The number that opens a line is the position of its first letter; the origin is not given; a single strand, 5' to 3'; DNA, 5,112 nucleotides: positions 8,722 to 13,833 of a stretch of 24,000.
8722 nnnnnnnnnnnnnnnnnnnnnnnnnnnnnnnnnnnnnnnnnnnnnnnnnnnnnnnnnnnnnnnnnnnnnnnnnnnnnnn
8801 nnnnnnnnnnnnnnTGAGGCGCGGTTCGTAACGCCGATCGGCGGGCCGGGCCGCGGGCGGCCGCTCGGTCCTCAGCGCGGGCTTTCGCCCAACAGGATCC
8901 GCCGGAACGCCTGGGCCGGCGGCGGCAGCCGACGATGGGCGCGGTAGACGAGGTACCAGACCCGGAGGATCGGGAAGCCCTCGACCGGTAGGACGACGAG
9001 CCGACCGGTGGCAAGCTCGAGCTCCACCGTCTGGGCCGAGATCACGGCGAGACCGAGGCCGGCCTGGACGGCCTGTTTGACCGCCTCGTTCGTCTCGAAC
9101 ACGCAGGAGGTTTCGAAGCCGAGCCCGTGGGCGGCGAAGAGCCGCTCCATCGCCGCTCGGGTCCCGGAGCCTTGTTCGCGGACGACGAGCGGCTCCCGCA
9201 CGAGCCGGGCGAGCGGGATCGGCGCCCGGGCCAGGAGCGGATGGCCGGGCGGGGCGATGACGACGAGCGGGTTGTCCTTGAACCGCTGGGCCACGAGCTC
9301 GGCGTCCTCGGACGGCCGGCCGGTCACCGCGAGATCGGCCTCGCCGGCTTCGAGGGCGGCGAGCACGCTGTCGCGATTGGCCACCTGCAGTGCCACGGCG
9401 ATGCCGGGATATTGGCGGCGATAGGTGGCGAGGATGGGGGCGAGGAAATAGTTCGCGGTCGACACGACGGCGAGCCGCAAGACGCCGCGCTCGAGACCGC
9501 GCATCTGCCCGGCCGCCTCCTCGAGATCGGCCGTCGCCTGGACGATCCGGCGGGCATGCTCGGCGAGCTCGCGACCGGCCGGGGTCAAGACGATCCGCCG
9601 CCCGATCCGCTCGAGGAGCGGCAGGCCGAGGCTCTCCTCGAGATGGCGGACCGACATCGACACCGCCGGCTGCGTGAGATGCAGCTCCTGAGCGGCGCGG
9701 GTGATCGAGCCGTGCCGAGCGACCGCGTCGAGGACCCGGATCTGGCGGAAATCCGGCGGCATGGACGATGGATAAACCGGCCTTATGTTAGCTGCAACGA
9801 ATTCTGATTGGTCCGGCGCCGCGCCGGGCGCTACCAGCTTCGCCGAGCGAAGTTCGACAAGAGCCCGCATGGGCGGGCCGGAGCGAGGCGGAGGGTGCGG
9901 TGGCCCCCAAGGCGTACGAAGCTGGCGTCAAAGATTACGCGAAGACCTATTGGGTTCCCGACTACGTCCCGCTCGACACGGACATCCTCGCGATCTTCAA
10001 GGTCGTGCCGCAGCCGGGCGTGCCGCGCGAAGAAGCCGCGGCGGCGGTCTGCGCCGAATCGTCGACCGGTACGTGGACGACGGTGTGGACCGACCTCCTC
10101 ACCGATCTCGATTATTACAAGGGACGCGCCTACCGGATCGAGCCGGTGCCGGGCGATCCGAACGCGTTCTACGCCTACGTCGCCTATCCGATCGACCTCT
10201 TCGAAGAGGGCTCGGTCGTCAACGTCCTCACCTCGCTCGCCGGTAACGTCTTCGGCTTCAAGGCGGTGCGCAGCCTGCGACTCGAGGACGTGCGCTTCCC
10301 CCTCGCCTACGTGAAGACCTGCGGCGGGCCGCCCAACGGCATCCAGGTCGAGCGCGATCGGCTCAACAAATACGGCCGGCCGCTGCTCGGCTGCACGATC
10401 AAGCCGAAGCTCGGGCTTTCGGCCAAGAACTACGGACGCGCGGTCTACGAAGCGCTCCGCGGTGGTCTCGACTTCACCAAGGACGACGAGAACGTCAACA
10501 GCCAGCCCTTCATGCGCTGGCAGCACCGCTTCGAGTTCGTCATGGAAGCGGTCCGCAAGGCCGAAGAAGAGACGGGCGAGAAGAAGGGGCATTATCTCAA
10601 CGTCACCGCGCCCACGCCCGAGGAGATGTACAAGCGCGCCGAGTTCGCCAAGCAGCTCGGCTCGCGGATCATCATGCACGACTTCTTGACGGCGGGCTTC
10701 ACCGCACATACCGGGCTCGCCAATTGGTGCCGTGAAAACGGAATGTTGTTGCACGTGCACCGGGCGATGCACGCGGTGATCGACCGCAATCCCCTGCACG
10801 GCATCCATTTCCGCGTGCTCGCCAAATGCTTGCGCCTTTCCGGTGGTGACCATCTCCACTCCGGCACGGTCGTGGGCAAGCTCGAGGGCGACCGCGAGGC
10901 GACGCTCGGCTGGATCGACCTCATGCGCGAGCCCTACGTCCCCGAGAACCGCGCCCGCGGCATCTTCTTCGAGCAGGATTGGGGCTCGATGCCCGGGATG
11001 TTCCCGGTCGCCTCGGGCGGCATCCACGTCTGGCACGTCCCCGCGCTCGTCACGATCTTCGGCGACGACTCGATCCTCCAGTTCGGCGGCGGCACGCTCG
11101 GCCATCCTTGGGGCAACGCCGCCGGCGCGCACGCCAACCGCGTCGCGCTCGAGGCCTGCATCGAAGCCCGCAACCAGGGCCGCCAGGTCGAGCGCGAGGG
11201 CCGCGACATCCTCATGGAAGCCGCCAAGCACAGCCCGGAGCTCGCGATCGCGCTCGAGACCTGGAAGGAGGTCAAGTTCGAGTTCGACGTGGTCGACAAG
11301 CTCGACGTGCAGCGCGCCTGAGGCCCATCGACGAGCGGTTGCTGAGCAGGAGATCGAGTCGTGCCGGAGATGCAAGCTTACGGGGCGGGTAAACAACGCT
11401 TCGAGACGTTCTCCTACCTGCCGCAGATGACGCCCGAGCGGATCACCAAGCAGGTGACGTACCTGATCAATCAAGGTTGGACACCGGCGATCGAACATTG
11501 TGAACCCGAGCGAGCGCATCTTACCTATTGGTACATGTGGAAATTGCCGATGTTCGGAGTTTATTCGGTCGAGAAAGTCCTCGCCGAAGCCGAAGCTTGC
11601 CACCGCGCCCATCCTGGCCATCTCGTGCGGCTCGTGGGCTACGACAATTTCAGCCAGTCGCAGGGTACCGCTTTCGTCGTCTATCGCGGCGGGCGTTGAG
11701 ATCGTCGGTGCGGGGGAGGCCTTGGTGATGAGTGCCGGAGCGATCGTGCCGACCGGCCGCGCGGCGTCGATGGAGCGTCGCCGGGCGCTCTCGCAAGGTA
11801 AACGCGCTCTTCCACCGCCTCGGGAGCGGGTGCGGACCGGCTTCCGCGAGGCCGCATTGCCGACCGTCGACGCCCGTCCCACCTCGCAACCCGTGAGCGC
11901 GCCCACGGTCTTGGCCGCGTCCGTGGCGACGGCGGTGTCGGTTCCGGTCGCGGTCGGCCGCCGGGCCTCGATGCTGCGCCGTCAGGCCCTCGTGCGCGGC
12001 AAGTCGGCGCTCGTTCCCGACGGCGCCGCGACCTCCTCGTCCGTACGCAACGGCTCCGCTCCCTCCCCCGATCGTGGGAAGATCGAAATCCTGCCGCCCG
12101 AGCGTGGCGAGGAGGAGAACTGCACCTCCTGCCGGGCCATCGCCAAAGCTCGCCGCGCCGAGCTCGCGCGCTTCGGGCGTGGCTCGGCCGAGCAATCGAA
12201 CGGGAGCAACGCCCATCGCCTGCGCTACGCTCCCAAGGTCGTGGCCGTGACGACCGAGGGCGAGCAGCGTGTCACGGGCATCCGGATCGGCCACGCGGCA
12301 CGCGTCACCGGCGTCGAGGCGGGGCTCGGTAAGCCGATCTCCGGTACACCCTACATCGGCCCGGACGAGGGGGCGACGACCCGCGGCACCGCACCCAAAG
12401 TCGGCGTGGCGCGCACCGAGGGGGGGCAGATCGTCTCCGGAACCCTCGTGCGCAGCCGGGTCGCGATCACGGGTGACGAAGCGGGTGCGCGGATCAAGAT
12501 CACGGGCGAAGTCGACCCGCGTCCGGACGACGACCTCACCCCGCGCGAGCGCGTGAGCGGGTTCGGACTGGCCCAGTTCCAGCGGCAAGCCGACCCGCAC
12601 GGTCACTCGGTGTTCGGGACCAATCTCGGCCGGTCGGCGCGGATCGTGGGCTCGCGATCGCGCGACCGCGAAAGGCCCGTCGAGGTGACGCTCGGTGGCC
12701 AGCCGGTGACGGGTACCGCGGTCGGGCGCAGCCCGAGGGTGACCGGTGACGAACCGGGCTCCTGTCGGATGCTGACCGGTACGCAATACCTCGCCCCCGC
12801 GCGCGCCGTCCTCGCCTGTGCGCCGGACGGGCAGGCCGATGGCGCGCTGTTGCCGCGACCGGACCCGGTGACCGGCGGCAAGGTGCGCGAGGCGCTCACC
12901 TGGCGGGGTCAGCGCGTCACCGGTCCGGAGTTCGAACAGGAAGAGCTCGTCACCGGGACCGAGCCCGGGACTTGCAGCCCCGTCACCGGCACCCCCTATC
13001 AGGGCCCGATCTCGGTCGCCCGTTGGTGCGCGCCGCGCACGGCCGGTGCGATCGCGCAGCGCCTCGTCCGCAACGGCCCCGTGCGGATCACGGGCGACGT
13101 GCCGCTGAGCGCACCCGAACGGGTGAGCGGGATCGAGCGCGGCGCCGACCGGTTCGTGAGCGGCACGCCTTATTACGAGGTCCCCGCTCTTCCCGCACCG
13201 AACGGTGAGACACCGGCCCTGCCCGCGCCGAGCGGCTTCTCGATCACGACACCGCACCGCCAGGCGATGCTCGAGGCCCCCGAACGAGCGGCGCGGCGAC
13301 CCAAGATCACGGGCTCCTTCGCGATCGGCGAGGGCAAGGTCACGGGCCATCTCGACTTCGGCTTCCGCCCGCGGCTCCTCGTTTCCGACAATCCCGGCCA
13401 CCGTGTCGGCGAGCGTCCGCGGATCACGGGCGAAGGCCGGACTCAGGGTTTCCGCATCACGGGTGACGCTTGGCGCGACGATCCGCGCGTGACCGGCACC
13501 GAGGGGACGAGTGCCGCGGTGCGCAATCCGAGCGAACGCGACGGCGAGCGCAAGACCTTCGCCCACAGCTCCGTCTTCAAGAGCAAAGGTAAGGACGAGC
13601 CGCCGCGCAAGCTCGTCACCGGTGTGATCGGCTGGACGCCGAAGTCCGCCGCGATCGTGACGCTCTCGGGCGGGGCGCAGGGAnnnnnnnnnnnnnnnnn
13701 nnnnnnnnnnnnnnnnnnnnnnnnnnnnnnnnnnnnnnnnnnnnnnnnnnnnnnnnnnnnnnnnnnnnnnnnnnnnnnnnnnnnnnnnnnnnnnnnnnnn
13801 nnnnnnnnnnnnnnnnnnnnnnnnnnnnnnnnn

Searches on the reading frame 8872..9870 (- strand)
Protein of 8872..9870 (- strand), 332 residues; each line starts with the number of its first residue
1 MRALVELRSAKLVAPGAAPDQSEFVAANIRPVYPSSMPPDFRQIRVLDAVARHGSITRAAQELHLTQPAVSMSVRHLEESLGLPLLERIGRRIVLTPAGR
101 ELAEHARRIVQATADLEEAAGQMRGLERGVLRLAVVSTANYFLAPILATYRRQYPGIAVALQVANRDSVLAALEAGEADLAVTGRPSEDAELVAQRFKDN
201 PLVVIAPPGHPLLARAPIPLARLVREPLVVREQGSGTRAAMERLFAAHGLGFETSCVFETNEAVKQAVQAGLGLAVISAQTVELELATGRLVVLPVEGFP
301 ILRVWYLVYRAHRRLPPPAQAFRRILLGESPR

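Call 11: search_protein_families(library=pfam, proteins=[window:8872-9870:-], max_evalue=0.001)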
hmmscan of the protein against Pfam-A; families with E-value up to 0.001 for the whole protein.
window:8872-9870:- (332 aa): 5 families
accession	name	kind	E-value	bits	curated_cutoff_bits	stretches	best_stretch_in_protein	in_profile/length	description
PF03466.25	LysR_substrate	-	1.5e-59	201.3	28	1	125-327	2-205/209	LysR substrate binding domain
PF00126.33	HTH_1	-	2.1e-25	88.9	26.6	1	41-100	1-60/60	Bacterial regulatory helix-turn-helix protein, lysR family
PF12727.12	PBP_like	-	3.5e-05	23.5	27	0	150-283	4-155/193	PBP superfamily domain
PF12849.12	PBP_like_2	-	6.3e-05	23.3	27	0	131-198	12-77/267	PBP superfamily domain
PF12802.13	MarR_2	-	0.00031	21.3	27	0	41-79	5-46/61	MarR family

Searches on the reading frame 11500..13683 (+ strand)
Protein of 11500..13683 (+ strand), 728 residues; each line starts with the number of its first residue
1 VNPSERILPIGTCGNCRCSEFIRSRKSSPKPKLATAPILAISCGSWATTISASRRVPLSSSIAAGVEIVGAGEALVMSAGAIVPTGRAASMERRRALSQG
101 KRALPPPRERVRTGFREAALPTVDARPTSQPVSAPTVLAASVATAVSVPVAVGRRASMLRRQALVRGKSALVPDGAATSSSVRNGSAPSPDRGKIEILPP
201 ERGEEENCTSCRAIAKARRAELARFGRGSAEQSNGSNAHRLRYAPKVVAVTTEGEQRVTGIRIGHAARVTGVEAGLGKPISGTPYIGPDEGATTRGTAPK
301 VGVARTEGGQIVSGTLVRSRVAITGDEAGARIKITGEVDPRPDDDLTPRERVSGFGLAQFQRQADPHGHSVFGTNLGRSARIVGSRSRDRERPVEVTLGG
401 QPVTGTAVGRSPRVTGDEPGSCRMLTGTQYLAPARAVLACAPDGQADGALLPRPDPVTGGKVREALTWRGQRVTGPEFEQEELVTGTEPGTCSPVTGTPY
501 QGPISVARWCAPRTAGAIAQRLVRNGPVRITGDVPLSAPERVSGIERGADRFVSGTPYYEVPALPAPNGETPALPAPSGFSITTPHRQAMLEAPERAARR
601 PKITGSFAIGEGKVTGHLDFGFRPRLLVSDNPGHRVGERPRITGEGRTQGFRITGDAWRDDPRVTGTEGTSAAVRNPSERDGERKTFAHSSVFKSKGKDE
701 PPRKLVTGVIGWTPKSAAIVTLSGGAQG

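Call 11: search_protein_families(library=pfam, proteins=[window:11500-13683:+], max_evalue=0.001)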
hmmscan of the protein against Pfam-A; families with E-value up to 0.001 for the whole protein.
window:11500-13683:+ (728 aa): 1 family
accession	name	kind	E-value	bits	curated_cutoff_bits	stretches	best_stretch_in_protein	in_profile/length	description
PF12288.13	CsoS2_M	-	2.5e-45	156.1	22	3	459-558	314-415/425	Carboxysome shell peptide mid-region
